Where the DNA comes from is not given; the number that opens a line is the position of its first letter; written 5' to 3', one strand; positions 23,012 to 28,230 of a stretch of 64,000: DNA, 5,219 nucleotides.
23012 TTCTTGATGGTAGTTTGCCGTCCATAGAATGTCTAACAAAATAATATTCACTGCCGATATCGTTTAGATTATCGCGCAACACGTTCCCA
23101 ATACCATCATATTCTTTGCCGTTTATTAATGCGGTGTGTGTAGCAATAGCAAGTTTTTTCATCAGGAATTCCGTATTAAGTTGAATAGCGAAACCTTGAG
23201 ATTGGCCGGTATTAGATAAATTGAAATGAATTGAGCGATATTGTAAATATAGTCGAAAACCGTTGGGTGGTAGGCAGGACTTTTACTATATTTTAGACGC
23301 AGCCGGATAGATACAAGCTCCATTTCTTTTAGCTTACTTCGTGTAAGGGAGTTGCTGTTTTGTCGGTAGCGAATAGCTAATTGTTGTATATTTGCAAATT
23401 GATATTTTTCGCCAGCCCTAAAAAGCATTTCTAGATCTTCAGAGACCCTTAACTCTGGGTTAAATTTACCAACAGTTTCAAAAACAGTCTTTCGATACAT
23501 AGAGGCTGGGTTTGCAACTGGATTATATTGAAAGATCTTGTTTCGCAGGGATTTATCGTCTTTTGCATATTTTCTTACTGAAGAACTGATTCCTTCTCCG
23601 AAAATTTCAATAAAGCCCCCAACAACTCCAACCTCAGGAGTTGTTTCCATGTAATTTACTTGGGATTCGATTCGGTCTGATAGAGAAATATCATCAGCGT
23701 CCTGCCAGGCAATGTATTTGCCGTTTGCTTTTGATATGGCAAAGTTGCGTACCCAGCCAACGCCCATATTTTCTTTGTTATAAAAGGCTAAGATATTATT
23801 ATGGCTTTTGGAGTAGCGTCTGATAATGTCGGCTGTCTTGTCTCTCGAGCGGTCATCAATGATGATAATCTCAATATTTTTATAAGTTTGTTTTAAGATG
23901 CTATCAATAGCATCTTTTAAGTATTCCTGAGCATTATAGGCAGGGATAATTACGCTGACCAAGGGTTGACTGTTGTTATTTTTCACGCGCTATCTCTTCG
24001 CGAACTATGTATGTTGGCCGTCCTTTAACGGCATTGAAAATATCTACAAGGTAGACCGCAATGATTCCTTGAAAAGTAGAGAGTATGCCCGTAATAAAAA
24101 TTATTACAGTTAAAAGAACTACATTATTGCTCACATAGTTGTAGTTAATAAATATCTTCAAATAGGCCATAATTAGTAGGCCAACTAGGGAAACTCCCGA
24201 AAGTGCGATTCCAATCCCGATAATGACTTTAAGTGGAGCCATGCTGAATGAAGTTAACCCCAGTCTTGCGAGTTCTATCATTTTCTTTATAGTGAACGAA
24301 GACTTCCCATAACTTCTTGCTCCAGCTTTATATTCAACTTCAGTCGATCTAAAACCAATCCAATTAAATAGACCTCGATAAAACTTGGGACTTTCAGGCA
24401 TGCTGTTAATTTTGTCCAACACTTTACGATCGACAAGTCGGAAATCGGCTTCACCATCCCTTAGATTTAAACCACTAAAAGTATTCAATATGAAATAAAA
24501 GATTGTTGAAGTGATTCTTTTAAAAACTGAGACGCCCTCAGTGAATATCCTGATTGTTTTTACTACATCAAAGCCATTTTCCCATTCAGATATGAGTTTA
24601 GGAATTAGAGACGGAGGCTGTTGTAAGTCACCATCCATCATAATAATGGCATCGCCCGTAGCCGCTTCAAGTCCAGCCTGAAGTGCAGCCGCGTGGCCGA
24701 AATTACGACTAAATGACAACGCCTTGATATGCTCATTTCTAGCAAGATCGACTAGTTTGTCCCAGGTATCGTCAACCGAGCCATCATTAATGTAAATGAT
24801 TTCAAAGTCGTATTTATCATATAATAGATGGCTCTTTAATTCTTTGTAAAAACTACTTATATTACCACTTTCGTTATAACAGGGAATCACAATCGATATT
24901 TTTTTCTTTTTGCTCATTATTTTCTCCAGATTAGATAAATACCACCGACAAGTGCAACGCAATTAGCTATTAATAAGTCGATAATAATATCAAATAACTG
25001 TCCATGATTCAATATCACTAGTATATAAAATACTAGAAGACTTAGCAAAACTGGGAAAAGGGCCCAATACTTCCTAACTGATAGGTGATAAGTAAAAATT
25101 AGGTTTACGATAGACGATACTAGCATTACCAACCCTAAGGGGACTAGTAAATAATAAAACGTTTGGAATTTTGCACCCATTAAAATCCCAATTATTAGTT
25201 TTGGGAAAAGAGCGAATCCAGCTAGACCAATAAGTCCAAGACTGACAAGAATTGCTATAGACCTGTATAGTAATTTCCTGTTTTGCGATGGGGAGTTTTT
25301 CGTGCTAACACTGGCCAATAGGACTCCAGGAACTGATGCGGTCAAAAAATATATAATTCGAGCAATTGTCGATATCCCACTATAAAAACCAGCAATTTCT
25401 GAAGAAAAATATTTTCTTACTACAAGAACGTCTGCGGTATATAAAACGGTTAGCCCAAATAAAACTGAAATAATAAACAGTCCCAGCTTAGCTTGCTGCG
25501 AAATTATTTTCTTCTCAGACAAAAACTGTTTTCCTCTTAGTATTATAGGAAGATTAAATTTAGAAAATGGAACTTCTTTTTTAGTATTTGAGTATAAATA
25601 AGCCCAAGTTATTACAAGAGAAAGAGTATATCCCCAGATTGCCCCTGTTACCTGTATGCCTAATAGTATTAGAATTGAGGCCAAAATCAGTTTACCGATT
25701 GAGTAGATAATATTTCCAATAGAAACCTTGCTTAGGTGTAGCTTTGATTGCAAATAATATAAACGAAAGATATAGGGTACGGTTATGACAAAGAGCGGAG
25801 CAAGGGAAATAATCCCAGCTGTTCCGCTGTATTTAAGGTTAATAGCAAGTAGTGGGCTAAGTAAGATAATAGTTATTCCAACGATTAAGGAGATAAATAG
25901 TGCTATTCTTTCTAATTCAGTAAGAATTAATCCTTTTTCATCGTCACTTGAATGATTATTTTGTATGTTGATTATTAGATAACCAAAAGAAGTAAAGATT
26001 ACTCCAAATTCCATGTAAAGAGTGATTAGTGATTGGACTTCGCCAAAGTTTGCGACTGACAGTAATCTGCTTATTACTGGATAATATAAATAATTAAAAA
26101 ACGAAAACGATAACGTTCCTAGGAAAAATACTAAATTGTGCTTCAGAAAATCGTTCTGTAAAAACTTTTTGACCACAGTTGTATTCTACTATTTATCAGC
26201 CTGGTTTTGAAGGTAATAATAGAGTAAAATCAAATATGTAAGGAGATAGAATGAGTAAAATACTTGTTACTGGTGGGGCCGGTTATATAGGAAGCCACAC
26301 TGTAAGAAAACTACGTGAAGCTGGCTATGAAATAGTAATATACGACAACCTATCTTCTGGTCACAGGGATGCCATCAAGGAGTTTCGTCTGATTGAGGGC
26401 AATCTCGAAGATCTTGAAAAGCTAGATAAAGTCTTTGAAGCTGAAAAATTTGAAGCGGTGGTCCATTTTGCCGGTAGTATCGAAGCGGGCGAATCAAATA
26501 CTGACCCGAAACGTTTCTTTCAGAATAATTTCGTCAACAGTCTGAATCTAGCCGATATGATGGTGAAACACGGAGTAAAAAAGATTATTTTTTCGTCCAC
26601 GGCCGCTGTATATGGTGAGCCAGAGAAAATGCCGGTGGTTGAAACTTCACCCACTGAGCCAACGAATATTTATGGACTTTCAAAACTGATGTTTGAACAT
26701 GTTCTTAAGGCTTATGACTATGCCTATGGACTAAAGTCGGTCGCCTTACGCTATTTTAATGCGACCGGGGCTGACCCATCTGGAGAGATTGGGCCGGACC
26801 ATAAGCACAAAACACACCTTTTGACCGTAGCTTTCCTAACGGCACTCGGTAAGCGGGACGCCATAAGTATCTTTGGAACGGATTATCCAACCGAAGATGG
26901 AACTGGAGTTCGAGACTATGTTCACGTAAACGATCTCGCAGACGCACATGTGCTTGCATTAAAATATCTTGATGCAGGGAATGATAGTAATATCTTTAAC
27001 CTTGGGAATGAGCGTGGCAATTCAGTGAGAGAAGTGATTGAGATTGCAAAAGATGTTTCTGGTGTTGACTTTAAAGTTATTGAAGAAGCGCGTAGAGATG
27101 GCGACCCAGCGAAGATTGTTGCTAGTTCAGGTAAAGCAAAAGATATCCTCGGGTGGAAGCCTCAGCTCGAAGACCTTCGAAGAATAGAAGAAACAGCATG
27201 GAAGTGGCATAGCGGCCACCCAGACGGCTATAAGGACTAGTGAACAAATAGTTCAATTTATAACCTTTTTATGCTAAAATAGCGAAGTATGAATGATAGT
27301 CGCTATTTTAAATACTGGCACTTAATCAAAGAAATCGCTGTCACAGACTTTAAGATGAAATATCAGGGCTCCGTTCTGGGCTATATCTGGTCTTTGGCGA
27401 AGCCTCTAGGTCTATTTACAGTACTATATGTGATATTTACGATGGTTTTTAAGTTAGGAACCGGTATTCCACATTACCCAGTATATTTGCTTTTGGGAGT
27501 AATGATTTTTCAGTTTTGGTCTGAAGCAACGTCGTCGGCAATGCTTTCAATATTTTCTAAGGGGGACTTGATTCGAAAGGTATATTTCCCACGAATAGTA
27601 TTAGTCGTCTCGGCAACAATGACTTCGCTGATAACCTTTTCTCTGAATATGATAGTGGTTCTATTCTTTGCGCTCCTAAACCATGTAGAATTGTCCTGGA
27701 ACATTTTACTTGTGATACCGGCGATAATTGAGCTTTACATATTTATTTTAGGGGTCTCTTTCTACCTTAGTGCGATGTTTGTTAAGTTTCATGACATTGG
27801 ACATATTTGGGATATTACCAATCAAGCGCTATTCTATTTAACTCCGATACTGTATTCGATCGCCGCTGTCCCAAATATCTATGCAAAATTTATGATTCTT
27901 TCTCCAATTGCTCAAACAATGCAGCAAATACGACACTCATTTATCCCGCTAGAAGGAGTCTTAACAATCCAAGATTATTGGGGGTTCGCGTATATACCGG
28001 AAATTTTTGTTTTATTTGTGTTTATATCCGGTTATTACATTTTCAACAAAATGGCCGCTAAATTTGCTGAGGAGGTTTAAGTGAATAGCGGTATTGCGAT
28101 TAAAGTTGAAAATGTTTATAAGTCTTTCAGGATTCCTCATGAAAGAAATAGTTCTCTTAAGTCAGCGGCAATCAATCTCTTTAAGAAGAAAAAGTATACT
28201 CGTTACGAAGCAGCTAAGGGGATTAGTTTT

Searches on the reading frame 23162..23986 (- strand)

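Call 47: search_protein_families(library=pfam, proteins=[window:23162-23986:-], max_evalue=0.00001)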
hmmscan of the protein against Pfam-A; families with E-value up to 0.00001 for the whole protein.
window:23162-23986:- (274 aa): 3 families
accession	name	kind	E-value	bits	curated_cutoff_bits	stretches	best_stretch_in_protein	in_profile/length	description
PF00535.33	Glycos_transf_2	-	1.2e-38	133.2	23.3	1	11-170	1-165/168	Glycosyl transferase family 2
PF10111.15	Glyco_tranf_2_2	-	3.2e-15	56.8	27.3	1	11-215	1-223/276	Glycosyltransferase like family 2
PF13641.12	Glyco_tranf_2_3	-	6e-15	56.3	27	1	8-190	2-193/230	Glycosyltransferase like family 2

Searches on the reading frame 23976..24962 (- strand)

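Call 47: search_protein_families(library=pfam, proteins=[window:23976-24962:-], max_evalue=0.00001)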
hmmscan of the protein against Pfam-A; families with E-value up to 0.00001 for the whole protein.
window:23976-24962:- (328 aa): 2 families
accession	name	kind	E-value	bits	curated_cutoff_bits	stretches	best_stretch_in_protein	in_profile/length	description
PF00535.33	Glycos_transf_2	-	3.5e-31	108.8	23.3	1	23-185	1-167/168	Glycosyl transferase family 2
PF10111.15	Glyco_tranf_2_2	-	1.6e-06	28.2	27.3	1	23-113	1-92/276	Glycosyltransferase like family 2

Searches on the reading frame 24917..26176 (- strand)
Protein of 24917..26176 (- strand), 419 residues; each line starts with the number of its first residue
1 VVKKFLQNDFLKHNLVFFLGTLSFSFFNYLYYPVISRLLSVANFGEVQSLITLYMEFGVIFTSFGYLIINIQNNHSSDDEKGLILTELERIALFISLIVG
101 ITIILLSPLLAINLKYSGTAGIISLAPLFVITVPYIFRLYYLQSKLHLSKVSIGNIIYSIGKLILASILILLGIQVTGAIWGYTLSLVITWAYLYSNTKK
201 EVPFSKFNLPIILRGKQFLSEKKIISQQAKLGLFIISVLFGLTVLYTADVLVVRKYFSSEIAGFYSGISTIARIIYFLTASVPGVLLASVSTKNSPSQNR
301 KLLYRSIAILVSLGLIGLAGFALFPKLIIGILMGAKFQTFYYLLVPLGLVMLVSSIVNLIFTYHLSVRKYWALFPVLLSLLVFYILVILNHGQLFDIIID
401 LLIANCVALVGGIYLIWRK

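Call 47: search_protein_families(library=pfam, proteins=[window:24917-26176:-], max_evalue=0.00001)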
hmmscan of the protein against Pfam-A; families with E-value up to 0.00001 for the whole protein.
window:24917-26176:- (419 aa): 1 family
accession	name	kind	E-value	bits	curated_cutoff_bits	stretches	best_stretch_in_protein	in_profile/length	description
PF01943.22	Polysacc_synt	-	5.4e-10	39.6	28.2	1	14-280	5-259/274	Polysaccharide biosynthesis protein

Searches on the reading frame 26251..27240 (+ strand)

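Call 47: search_protein_families(library=pfam, proteins=[window:26251-27240:+], max_evalue=0.00001)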
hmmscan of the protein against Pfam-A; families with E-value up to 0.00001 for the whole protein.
window:26251-27240:+ (329 aa): 8 families
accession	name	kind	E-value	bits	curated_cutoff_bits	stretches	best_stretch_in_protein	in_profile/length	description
PF01370.27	Epimerase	-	2.9e-60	204.1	20.9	1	4-252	1-240/240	NAD dependent epimerase/dehydratase family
PF16363.11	GDP_Man_Dehyd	-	5.4e-49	167.9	27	1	5-307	1-324/332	GDP-mannose 4,6 dehydratase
PF04321.23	RmlD_sub_bind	-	2.8e-16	59.9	27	1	3-155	2-139/287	RmlD substrate binding domain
PF01073.25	3Beta_HSD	-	1.7e-15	57.2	22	1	5-243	1-235/280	3-beta hydroxysteroid dehydrogenase/isomerase family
PF02719.21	Polysacc_synt_2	-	2.1e-12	47.3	20.2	1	4-174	1-174/293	Polysaccharide biosynthesis protein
PF13460.12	NAD_binding_10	-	2.1e-09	37.9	27.2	1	8-154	1-133/184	NAD(P)H-binding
PF05368.20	NmrA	-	2.1e-06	28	27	1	2-118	3-108/298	NmrA-like family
PF07993.18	NAD_binding_4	-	4.3e-06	26.5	20.1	0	61-178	83-214/258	Male sterility protein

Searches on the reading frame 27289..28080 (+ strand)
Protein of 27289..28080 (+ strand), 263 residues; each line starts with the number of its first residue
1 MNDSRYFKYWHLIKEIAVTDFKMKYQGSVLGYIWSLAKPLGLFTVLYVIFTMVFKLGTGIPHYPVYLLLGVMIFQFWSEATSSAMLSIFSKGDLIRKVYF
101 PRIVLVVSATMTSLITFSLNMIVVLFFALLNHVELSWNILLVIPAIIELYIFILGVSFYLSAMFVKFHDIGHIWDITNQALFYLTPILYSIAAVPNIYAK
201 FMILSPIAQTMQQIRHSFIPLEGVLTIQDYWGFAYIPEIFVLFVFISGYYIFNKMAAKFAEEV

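Call 47: search_protein_families(library=pfam, proteins=[window:27289-28080:+], max_evalue=0.00001)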
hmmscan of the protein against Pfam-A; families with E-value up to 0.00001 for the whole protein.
window:27289-28080:+ (263 aa): 1 family
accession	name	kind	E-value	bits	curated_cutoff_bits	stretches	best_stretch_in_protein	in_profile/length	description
PF01061.29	ABC2_membrane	-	2.8e-08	34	26.9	1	14-218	4-210/211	ABC-2 type transporter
